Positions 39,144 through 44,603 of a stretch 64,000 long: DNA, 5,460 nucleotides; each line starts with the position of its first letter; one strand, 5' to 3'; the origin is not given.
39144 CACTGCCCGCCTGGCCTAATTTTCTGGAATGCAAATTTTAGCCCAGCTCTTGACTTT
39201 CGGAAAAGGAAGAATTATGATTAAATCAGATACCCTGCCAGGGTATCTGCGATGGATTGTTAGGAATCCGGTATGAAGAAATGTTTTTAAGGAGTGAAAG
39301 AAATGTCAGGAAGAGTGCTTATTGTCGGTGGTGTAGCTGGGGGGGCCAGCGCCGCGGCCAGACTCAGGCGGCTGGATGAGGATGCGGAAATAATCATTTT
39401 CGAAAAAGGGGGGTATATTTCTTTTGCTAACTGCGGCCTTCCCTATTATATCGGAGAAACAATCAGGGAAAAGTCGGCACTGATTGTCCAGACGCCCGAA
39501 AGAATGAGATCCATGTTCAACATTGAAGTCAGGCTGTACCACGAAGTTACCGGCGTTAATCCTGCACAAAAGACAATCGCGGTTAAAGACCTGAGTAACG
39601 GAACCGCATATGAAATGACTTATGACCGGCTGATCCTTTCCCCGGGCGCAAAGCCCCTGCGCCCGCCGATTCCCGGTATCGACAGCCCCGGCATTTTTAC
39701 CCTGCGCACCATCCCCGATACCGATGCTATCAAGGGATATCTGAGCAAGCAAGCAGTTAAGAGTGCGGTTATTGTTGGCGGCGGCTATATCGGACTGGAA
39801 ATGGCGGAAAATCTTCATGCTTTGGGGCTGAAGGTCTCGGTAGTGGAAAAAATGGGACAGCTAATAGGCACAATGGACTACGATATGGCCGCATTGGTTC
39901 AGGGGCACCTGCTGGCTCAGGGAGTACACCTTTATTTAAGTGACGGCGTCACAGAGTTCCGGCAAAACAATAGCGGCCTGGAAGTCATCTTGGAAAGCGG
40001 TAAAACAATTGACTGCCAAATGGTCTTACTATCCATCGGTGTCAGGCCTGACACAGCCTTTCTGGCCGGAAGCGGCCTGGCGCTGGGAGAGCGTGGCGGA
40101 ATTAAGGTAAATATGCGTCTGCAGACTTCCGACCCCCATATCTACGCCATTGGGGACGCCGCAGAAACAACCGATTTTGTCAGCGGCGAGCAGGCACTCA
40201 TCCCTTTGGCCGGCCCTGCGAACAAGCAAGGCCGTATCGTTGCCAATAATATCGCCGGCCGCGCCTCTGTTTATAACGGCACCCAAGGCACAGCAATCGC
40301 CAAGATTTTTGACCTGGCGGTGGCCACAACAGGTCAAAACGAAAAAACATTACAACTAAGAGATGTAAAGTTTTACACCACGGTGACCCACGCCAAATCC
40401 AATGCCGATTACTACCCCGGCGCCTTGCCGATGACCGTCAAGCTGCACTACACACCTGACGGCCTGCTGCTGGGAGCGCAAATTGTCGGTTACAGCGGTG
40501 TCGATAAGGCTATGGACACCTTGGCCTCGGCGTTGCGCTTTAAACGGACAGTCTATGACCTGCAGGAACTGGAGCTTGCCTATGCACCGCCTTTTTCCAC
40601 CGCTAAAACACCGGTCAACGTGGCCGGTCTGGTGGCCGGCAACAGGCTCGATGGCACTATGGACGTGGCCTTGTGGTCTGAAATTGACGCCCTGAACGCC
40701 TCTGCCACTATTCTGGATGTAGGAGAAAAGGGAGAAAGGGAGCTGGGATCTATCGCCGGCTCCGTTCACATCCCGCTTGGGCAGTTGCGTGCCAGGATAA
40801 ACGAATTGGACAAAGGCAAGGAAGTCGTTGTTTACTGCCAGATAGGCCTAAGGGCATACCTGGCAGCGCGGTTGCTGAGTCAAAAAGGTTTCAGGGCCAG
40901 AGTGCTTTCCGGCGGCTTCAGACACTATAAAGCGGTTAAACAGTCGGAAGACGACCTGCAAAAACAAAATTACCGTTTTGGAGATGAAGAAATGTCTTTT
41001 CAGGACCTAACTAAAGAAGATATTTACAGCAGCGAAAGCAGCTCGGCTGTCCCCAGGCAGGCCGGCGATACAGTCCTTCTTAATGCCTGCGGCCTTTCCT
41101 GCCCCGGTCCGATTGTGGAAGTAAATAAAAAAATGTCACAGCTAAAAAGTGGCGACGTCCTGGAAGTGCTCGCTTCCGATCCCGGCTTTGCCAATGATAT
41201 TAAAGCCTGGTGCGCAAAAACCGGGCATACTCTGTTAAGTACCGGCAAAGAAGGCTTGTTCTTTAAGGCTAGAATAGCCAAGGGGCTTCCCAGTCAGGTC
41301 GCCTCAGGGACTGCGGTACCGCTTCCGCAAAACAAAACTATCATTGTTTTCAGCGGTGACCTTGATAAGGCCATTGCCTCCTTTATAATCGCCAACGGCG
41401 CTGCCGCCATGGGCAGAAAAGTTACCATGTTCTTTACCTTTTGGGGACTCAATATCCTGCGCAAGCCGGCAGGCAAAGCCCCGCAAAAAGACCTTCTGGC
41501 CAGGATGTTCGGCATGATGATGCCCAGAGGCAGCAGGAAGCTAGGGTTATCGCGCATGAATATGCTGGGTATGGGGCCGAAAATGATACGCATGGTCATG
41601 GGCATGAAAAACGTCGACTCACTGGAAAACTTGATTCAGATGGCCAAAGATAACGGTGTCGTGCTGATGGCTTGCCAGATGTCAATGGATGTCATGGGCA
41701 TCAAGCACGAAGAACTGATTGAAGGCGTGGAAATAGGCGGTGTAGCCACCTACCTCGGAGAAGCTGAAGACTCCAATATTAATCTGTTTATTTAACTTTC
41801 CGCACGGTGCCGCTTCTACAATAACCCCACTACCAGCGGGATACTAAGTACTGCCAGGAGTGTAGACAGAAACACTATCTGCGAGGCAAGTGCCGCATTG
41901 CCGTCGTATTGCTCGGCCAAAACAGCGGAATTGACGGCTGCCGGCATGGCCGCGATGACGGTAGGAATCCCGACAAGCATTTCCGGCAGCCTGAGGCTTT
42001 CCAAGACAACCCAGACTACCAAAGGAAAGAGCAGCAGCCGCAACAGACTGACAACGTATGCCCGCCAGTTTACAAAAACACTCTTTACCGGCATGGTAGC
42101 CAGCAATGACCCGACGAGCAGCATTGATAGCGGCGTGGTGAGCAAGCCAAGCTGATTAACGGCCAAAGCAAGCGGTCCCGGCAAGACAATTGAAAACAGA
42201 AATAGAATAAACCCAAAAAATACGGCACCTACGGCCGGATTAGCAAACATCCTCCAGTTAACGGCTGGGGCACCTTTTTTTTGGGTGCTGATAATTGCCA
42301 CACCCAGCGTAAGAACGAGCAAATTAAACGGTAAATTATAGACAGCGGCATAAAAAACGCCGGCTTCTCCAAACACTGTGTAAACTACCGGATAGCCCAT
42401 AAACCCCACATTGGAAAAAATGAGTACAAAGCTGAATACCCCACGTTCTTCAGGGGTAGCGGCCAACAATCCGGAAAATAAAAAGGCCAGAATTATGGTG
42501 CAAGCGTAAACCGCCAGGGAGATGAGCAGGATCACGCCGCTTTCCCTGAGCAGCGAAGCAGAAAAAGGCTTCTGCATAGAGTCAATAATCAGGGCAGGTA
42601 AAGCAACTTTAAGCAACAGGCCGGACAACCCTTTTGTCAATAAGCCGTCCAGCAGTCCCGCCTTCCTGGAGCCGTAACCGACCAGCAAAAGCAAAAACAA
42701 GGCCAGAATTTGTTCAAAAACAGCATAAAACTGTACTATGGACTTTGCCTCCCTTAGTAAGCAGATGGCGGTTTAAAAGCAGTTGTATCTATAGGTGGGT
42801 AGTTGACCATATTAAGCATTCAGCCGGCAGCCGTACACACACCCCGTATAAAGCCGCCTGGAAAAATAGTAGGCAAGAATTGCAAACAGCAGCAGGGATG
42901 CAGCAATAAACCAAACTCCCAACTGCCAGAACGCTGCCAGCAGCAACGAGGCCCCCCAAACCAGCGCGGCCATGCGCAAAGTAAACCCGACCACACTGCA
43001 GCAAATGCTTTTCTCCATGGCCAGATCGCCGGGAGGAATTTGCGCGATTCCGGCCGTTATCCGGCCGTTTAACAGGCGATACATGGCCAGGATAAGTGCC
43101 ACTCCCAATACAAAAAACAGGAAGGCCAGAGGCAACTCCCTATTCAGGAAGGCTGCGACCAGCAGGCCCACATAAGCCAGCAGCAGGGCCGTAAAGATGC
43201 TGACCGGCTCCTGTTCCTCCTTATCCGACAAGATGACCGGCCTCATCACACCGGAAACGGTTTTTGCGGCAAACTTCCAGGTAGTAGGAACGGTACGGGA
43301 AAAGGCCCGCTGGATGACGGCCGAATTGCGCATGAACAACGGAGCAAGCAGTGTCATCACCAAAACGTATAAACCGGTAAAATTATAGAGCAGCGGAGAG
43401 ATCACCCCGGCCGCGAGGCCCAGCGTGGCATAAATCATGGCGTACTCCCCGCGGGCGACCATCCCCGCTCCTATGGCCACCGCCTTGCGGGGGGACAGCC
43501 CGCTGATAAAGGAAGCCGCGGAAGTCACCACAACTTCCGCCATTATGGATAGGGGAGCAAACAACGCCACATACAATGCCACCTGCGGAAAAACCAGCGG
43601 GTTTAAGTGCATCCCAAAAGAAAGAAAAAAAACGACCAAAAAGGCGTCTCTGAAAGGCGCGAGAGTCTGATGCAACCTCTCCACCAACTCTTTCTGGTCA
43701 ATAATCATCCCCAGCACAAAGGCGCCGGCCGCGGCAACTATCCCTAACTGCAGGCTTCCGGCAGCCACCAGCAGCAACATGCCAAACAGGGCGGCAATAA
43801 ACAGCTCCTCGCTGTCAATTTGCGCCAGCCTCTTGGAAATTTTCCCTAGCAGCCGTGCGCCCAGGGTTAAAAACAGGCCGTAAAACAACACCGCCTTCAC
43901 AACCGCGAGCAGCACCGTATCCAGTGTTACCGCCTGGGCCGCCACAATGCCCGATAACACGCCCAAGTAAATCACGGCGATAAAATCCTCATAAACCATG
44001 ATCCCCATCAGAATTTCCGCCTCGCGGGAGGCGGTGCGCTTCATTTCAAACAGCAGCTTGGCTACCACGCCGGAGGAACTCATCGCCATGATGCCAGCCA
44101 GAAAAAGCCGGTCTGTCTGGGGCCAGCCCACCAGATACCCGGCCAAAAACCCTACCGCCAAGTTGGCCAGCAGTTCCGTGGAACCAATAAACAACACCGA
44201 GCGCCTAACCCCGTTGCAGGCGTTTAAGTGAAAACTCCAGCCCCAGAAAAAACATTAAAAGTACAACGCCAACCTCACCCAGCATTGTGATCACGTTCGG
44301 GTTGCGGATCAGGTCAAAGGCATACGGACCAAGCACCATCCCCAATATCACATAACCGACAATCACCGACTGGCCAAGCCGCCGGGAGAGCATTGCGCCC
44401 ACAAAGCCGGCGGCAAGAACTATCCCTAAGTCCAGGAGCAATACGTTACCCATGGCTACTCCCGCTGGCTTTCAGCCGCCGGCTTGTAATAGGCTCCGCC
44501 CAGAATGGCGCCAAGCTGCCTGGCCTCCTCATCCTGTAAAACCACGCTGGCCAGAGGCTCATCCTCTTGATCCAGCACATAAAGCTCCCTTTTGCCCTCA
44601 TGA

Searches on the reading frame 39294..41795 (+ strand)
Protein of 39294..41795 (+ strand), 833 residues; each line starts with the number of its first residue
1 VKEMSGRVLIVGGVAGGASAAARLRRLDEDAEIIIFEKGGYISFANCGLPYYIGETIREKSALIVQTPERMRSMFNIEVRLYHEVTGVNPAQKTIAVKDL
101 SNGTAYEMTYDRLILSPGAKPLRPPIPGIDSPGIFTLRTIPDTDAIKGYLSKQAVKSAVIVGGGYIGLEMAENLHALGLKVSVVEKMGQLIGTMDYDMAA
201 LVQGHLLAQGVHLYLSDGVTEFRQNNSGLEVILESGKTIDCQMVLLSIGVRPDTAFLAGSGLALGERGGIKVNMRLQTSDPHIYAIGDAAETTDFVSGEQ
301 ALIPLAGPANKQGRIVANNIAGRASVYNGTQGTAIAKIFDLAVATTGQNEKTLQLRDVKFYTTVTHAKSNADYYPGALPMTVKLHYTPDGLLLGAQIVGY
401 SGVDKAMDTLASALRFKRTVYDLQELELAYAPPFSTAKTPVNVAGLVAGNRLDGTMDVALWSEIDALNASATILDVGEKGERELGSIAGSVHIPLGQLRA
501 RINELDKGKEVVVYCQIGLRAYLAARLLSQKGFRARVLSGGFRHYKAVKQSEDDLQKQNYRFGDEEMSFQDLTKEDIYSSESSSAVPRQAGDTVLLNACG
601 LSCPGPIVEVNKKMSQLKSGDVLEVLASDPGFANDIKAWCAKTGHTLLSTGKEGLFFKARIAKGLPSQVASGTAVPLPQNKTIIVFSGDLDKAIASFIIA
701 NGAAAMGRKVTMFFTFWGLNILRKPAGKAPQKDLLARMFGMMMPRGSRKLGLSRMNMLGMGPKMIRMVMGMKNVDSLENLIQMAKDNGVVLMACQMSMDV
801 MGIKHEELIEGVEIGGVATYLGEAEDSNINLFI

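Call 7: search_protein_families(library=pfam, proteins=[window:39294-41795:+], max_evalue=0.00001)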
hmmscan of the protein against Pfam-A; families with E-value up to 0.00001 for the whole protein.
window:39294-41795:+ (833 aa): 9 families
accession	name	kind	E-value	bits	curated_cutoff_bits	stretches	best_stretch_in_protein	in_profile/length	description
PF07992.20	Pyr_redox_2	-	6.3e-66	223.2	26.1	1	7-301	2-279/291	Pyridine nucleotide-disulphide oxidoreductase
PF13686.11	DrsE_2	-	6.7e-64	215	25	1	679-832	2-156/156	DsrE/DsrF/DrsH-like family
PF01206.22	TusA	-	1.2e-20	73.5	28.6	1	596-663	3-70/70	Sulfurtransferase TusA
PF00070.33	Pyr_redox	-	1.8e-18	67.2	22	1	158-233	2-79/82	Pyridine nucleotide-disulphide oxidoreductase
PF00581.25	Rhodanese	-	6.1e-14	52.7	22.2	1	466-546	11-100/102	Rhodanese-like domain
PF02635.20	DsrE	-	1.5e-10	41.7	22.7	1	772-820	55-103/116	DsrE/DsrF-like family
PF13738.12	Pyr_redox_3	-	7.4e-09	35.7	30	1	70-287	89-305/305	Pyridine nucleotide-disulphide oxidoreductase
PF02852.28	Pyr_redox_dim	-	2.2e-08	34.7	25.3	1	335-437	3-105/110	Pyridine nucleotide-disulphide oxidoreductase, dimerisation domain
PF13450.12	NAD_binding_8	-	5.6e-06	27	21.9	0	160-215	1-53/68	NAD(P)-binding Rossmann-like domain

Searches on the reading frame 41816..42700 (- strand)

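Call 7: search_protein_families(library=pfam, proteins=[window:41816-42700:-], max_evalue=0.00001)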
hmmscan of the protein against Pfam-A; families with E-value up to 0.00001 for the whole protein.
window:41816-42700:- (294 aa): 1 family
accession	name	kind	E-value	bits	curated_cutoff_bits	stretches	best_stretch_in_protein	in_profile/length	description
PF03547.23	Mem_trans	-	1.1e-37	129.9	25.7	1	2-290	10-342/343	Membrane transport protein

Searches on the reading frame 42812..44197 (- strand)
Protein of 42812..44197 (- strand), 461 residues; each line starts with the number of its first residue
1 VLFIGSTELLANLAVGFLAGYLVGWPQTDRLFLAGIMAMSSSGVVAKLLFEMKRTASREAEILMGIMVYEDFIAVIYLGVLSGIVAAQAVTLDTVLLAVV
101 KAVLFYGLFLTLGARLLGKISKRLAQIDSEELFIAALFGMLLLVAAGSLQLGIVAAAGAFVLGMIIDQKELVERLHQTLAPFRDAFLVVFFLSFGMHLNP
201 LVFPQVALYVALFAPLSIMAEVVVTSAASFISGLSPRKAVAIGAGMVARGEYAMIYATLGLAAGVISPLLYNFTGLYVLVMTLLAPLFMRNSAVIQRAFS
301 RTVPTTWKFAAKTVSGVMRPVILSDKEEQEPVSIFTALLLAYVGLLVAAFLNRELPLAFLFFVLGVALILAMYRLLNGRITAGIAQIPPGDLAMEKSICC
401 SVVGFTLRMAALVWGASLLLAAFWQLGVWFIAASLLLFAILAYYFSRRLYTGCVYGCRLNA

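Call 7: search_protein_families(library=pfam, proteins=[window:42812-44197:-], max_evalue=0.00001)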
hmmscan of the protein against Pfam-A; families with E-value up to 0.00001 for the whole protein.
window:42812-44197:- (461 aa): 1 family
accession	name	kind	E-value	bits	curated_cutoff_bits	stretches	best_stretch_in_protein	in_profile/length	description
PF00999.27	Na_H_Exchanger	-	1.7e-34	119.8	26.2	1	4-288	77-373/375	Sodium/hydrogen exchanger, transmembrane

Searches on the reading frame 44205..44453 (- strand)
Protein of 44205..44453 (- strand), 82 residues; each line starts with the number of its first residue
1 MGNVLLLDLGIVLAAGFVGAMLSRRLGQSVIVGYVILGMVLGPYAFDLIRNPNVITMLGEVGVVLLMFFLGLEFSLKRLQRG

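Call 39: search_protein_families(library=pfam, proteins=[window:44205-44453:-], max_evalue=0.00001)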
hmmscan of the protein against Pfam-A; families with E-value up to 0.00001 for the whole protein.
window:44205-44453:- (82 aa): 1 family
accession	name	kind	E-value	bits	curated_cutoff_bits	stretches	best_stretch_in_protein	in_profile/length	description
PF00999.27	Na_H_Exchanger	-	6.8e-14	51.9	26.2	1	16-81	5-69/375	Sodium/hydrogen exchanger, transmembrane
